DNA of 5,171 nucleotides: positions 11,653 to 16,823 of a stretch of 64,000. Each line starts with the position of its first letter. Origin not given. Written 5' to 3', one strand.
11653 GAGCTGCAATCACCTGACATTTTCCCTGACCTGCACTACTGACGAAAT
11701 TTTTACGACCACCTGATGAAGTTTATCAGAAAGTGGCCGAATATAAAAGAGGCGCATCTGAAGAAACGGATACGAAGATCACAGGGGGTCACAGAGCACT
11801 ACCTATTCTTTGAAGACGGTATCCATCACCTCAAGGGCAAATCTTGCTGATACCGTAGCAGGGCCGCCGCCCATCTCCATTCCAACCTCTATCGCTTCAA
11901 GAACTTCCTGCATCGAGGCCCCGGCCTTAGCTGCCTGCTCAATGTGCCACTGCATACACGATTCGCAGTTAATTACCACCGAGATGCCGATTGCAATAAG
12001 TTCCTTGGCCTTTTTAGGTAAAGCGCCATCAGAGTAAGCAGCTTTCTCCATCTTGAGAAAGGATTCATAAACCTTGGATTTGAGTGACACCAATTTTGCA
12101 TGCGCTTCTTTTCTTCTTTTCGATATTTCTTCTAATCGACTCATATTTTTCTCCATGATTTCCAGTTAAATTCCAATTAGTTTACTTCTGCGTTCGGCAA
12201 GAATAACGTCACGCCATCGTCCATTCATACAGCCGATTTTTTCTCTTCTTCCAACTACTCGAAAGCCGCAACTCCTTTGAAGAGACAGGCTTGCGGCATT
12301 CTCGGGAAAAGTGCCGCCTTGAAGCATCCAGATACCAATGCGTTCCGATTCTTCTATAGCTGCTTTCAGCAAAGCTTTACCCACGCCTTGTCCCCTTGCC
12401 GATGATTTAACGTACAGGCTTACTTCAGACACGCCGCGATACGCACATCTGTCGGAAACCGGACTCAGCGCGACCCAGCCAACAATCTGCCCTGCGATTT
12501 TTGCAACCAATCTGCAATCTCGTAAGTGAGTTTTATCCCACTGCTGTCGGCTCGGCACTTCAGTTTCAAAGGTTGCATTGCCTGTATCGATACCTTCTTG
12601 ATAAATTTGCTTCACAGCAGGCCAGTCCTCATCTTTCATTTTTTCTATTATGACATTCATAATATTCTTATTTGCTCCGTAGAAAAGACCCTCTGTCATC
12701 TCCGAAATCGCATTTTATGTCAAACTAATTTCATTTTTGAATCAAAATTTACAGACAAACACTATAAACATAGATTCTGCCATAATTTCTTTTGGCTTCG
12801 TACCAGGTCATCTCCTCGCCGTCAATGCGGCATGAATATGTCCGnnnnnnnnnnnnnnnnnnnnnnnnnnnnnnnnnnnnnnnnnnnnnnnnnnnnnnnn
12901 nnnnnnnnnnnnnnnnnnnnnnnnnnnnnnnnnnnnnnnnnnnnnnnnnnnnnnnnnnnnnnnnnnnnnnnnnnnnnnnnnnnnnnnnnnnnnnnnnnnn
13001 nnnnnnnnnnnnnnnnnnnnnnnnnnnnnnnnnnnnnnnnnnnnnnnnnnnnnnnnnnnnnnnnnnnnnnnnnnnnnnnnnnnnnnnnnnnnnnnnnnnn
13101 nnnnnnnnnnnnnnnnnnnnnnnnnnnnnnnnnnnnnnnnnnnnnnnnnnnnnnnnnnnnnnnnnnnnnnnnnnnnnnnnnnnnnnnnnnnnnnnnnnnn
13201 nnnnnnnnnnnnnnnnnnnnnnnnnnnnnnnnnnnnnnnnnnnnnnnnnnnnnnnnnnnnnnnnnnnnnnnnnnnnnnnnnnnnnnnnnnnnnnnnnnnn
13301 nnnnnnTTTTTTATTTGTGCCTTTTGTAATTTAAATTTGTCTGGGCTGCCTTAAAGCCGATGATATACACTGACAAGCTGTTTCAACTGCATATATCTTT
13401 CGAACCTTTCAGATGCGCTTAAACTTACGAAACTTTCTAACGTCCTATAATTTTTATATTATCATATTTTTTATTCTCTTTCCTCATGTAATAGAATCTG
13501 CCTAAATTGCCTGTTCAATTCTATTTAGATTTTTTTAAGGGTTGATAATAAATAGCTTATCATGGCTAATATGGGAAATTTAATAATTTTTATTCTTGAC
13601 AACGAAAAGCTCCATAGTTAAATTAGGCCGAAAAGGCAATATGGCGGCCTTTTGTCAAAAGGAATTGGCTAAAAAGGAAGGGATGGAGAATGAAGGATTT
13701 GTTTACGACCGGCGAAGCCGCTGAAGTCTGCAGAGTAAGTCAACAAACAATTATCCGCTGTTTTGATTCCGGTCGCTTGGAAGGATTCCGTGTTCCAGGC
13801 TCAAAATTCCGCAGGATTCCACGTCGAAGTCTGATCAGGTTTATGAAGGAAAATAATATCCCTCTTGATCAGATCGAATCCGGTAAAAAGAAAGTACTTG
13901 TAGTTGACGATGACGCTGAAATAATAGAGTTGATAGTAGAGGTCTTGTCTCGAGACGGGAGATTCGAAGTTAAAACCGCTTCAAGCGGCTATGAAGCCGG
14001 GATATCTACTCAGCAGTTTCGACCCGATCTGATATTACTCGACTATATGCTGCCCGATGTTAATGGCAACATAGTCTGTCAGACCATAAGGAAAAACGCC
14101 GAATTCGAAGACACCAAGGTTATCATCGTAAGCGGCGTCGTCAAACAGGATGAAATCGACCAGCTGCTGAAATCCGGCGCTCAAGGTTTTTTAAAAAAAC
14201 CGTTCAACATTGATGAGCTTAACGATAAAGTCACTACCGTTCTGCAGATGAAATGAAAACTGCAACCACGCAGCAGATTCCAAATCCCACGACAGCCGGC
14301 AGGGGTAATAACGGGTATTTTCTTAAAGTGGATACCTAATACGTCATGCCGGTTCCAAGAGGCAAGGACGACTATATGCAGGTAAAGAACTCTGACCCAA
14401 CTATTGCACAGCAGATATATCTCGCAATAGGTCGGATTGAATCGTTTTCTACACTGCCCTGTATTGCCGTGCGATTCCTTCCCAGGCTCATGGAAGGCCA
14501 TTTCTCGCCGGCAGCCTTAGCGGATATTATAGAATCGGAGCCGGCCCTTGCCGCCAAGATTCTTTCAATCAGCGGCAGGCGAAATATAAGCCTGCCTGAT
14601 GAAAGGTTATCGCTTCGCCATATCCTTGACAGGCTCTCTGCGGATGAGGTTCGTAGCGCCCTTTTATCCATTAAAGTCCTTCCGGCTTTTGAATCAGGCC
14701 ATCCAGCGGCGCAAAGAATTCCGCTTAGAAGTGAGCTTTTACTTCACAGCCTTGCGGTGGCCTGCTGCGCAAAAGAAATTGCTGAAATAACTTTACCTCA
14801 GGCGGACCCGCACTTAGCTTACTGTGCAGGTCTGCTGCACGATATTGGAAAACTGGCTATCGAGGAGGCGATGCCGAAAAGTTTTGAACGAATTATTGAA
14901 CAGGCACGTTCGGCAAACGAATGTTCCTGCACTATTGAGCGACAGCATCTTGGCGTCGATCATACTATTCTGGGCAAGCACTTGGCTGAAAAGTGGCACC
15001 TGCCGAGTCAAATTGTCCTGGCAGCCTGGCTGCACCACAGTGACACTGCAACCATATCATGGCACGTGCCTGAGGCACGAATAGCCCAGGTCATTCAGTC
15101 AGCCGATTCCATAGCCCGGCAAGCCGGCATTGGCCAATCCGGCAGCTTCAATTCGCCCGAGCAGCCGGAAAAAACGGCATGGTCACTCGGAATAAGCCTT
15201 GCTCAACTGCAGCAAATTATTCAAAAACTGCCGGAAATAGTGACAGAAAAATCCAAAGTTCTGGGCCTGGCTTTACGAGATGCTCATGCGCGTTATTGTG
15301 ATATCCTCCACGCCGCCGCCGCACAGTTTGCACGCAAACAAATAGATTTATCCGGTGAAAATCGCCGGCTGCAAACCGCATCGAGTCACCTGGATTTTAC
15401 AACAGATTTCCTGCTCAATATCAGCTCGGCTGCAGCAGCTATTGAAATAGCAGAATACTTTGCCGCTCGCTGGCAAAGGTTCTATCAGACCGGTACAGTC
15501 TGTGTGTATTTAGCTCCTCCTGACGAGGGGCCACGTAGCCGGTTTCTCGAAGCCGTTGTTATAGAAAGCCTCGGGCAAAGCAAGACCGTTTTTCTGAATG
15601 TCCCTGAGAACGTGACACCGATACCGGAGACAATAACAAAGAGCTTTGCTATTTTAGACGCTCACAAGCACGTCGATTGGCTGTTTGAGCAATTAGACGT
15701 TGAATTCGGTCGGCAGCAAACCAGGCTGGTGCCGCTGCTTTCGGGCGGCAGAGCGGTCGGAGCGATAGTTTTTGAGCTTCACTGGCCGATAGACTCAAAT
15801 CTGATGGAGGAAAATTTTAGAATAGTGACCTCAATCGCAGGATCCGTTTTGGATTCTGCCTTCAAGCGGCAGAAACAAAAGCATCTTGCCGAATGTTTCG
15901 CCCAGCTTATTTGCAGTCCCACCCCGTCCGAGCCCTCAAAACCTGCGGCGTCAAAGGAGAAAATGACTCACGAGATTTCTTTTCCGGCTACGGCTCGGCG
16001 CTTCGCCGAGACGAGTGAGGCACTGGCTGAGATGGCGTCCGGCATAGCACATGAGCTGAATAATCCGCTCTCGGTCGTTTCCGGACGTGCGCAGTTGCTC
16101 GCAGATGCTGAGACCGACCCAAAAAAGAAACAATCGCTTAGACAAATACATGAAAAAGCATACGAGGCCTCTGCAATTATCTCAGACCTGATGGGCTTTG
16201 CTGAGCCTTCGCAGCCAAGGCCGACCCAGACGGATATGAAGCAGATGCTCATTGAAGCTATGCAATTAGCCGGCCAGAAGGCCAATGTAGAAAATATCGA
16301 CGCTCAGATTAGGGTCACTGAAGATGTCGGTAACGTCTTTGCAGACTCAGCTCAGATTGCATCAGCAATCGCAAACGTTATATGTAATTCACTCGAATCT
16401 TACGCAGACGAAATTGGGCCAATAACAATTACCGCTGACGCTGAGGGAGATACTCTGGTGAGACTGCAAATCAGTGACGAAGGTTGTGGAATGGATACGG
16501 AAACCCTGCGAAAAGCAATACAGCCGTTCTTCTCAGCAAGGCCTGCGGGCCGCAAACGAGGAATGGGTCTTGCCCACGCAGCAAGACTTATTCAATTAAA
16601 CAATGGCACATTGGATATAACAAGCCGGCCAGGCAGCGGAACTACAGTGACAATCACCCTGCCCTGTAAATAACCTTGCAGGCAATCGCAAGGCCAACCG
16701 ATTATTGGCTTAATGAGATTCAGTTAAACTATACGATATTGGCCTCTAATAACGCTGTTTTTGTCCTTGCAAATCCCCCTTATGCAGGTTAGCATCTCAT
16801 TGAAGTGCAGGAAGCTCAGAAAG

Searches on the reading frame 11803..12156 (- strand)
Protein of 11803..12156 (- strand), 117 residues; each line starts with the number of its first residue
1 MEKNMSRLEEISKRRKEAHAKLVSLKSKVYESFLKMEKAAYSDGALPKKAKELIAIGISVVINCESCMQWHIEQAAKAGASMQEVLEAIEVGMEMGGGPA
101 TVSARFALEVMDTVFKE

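Call 56: search_protein_families(library=pfam, proteins=[window:11803-12156:-])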
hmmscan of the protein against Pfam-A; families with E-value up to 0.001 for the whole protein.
window:11803-12156:- (117 aa): 1 family
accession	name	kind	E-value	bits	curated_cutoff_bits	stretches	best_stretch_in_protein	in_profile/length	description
PF02627.25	CMD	-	2.2e-18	66.5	23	1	29-109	3-83/84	Carboxymuconolactone decarboxylase family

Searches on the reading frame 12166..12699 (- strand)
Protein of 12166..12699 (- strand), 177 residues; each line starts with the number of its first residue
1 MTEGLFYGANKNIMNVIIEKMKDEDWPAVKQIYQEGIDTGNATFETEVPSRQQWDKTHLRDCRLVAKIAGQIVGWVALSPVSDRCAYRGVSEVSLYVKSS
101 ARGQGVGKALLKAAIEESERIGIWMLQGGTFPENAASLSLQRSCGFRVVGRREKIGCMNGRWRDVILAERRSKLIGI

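Call 56: search_protein_families(library=pfam, proteins=[window:12166-12699:-])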
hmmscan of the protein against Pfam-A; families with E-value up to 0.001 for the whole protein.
window:12166-12699:- (177 aa): 5 families
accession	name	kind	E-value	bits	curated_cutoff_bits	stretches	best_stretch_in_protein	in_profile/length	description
PF00583.31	Acetyltransf_1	-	6.9e-15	55.8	20.7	1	38-146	10-116/116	Acetyltransferase (GNAT) family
PF13508.13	Acetyltransf_7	-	4.8e-11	43.3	27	1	64-147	6-83/84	Acetyltransferase (GNAT) domain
PF13420.13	Acetyltransf_4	-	1.2e-08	35.6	24.3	1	21-166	4-154/155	Acetyltransferase (GNAT) domain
PF13302.13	Acetyltransf_3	-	1.2e-06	29.7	25.4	1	17-147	3-138/138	Acetyltransferase (GNAT) domain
PF13673.13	Acetyltransf_10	-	5.3e-06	26.9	23.6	1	34-123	7-85/128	Acetyltransferase (GNAT) domain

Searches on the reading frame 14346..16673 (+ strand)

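Call 56: search_protein_families(library=pfam, proteins=[window:14346-16673:+])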
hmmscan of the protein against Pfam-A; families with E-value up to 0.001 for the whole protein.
window:14346-16673:+ (775 aa): 5 families
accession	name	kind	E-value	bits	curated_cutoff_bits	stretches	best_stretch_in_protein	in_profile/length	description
PF08668.18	HDOD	-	2.7e-30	105.8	22.9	1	36-231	3-194/196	HDOD domain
PF02518.31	HATPase_c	-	1.7e-17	64.3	26.4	1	667-774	2-109/111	Histidine kinase-, DNA gyrase B-, and HSP90-like ATPase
PF00512.31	HisKA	-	1.9e-12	47.5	26.9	1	560-619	2-61/66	His Kinase A (phospho-acceptor) domain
PF01966.28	HD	-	5.1e-12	46.5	22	1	134-257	4-114/116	HD domain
PF13589.12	HATPase_c_3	-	4.3e-05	24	25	1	672-748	4-83/137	Histidine kinase-, DNA gyrase B-, and HSP90-like ATPase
